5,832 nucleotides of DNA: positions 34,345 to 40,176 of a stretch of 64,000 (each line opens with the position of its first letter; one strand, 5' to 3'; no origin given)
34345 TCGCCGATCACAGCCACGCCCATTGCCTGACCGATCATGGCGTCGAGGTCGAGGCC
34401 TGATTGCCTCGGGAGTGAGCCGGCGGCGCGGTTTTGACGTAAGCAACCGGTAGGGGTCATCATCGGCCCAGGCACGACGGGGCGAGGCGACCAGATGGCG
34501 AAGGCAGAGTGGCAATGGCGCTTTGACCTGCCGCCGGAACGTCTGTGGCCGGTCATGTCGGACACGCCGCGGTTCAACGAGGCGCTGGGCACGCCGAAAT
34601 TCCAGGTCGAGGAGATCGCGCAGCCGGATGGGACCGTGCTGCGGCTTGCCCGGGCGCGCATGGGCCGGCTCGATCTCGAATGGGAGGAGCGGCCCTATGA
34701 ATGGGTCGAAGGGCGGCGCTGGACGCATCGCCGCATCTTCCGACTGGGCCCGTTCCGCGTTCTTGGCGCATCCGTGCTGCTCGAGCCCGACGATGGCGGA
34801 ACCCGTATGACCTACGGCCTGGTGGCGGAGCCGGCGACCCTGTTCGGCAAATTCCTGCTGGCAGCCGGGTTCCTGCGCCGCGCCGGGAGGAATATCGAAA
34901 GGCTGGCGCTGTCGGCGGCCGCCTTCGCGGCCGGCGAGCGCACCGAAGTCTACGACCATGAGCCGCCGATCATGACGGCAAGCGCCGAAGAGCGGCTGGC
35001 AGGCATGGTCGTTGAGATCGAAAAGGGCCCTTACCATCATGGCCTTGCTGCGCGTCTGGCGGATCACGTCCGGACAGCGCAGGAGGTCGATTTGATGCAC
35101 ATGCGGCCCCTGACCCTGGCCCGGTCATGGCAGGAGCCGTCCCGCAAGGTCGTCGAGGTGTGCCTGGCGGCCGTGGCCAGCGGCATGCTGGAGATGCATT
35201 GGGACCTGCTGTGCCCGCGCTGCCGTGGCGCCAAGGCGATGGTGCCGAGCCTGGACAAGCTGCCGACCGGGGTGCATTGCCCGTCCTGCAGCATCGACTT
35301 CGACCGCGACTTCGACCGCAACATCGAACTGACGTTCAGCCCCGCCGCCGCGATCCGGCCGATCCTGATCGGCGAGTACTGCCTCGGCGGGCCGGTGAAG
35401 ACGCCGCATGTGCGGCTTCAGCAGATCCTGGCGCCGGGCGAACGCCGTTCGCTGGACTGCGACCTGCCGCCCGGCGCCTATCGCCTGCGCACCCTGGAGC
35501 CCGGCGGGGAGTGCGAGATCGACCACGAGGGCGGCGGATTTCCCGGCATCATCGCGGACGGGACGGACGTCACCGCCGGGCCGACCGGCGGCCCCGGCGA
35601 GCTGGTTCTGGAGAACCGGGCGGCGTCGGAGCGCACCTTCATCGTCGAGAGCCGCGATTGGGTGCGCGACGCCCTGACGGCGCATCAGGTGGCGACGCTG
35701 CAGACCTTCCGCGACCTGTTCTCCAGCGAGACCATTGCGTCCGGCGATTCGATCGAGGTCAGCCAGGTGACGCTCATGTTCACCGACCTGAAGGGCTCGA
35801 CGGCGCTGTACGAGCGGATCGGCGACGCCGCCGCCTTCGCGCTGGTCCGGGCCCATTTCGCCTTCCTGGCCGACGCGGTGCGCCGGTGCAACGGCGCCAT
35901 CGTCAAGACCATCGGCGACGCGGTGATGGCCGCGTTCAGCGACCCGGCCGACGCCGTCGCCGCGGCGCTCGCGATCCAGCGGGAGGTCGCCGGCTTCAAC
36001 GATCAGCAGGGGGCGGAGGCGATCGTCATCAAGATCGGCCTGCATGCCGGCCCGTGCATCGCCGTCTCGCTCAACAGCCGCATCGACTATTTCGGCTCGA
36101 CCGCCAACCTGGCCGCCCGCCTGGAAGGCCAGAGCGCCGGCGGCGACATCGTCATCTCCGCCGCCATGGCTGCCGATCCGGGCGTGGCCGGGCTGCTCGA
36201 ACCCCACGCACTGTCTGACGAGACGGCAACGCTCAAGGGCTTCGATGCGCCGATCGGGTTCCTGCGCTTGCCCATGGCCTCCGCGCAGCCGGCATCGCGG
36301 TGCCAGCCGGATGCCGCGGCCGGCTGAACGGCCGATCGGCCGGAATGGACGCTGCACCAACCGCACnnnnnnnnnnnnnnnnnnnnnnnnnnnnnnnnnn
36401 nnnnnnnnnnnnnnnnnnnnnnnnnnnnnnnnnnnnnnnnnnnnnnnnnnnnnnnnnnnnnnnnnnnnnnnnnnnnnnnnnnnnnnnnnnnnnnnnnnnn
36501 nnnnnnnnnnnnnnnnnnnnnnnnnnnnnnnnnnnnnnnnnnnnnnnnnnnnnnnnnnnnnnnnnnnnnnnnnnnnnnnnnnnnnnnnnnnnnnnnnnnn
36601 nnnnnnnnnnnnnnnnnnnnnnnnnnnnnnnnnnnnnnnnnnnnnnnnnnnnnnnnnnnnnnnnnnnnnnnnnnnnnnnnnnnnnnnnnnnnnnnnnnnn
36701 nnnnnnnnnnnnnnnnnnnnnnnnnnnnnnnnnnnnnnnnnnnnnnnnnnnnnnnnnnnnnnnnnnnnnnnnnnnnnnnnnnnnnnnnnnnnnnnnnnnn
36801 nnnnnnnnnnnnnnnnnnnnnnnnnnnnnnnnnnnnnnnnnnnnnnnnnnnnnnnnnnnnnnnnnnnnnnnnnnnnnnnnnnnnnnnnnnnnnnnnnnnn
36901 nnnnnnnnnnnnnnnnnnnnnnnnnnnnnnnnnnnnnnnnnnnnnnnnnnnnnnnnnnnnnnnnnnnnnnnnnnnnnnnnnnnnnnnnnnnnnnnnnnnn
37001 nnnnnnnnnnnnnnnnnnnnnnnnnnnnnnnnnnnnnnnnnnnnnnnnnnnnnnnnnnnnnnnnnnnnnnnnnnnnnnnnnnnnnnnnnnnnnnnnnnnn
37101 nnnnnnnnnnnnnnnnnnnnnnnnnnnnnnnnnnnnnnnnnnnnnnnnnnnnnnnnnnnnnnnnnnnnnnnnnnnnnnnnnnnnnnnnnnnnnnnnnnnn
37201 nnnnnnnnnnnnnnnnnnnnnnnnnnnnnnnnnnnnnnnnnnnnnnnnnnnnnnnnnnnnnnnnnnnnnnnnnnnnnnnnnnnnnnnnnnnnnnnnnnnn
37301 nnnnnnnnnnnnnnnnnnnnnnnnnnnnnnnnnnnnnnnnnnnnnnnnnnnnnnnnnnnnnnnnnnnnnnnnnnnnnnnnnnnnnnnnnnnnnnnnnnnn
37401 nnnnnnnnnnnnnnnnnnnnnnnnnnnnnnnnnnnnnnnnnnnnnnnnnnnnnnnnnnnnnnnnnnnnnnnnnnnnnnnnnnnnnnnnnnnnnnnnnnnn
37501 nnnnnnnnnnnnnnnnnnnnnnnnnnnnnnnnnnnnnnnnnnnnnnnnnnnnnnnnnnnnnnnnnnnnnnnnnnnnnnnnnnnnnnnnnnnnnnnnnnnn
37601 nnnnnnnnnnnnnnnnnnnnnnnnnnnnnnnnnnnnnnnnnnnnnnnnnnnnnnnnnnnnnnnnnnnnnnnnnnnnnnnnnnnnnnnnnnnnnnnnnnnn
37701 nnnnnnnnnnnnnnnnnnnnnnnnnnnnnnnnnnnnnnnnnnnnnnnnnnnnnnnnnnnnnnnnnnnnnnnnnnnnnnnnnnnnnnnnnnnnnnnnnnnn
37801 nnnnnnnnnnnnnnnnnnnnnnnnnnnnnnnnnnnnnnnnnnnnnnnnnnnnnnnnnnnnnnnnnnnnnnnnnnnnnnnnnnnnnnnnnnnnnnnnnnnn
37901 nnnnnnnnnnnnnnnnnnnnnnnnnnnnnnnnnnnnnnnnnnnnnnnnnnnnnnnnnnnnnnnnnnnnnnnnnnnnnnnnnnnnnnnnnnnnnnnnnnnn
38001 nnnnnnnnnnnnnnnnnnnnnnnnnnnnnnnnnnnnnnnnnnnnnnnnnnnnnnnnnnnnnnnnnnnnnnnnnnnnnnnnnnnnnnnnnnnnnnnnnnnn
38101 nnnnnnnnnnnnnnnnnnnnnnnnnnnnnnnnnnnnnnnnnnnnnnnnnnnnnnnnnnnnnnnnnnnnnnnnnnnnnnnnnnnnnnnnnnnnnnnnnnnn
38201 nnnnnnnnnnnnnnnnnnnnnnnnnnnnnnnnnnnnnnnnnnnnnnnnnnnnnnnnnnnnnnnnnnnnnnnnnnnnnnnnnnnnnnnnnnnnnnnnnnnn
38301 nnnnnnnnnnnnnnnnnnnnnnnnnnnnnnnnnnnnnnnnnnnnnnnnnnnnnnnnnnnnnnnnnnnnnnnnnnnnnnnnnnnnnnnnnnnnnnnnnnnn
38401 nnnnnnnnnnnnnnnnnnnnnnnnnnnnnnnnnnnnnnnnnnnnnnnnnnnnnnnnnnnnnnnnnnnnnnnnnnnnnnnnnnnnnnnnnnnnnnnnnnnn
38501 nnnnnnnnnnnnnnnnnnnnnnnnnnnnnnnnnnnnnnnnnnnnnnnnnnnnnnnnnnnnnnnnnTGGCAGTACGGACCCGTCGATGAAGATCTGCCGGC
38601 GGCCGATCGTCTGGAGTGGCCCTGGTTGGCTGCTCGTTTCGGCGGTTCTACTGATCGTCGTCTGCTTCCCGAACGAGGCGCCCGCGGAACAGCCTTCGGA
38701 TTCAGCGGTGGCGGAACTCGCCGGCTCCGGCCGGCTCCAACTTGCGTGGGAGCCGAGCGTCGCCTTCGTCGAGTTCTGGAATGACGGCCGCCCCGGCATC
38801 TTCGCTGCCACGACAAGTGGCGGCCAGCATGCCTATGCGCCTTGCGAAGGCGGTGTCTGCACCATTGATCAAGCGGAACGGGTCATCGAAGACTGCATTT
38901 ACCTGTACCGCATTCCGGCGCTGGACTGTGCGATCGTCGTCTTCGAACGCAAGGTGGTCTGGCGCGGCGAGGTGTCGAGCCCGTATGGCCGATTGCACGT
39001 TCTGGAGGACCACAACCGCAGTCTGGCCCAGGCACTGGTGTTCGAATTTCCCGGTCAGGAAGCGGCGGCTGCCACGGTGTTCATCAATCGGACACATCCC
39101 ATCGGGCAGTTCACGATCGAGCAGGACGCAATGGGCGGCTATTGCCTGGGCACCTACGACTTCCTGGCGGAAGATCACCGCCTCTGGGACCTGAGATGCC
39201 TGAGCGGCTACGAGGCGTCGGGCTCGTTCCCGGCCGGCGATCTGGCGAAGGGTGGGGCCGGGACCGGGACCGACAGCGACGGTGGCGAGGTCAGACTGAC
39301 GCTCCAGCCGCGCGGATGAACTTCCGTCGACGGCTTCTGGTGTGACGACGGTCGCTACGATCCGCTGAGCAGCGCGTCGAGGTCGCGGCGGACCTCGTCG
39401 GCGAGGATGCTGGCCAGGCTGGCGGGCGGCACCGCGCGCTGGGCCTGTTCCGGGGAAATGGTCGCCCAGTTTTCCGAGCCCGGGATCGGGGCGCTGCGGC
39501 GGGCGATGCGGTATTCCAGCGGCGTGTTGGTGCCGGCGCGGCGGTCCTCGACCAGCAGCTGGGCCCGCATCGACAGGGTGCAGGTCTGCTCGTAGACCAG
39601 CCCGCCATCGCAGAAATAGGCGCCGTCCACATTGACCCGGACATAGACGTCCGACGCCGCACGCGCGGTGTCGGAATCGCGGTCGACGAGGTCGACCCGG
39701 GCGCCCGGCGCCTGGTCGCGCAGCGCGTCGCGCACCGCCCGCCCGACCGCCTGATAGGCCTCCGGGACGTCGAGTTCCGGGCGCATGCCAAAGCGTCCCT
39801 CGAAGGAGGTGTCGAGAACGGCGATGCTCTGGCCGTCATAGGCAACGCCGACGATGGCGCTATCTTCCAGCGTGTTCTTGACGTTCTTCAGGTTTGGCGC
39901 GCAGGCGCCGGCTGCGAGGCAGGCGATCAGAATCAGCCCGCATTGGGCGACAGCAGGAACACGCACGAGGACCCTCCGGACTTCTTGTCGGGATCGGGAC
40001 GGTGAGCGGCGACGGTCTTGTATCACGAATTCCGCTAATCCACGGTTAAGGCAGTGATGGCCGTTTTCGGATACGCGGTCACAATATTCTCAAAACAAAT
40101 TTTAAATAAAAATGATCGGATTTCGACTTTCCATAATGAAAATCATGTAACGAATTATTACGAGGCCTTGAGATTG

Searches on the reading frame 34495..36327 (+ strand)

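Call 24: search_protein_families(library=pfam, proteins=[window:34495-36327:+], max_evalue=0.01)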
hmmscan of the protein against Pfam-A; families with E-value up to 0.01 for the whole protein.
window:34495-36327:+ (610 aa): 3 families
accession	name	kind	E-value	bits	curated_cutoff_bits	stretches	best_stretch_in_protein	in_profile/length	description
PF00211.25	Guanylate_cyc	-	1e-18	68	21.9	1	422-557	6-150/183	Adenylate and Guanylate cyclase catalytic domain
PF19363.4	DUF5939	-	1.8e-10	40.9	22.5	1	184-290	19-126/281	Family of unknown function (DUF5939)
PF10604.15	Polyketide_cyc2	-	4e-06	27.6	27.4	1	5-138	5-138/142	Polyketide cyclase / dehydrase and lipid transport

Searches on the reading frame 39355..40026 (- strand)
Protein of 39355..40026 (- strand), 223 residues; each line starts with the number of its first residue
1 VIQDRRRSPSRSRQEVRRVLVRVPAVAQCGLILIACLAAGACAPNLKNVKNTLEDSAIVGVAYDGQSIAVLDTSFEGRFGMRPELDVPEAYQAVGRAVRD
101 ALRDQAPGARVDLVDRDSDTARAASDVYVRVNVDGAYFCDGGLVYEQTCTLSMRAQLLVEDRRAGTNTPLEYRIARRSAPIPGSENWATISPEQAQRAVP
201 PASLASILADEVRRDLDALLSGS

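Call 3: search_protein_families(library=pfam, proteins=[window:39355-40026:-], max_evalue=1)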
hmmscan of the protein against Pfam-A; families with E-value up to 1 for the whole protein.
window:39355-40026:- (223 aa): 0 families

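Call 4: search_protein_families(library=ncbifam, proteins=[window:39355-40026:-], max_evalue=1)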
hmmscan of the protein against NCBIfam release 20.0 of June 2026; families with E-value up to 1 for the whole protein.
window:39355-40026:- (223 aa): 1 family
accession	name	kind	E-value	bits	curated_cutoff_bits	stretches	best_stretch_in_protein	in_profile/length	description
TIGR00956.1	3a01205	subfamily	0.051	11.1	1959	1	12-130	69-190/1394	pleiotropic drug resistance family protein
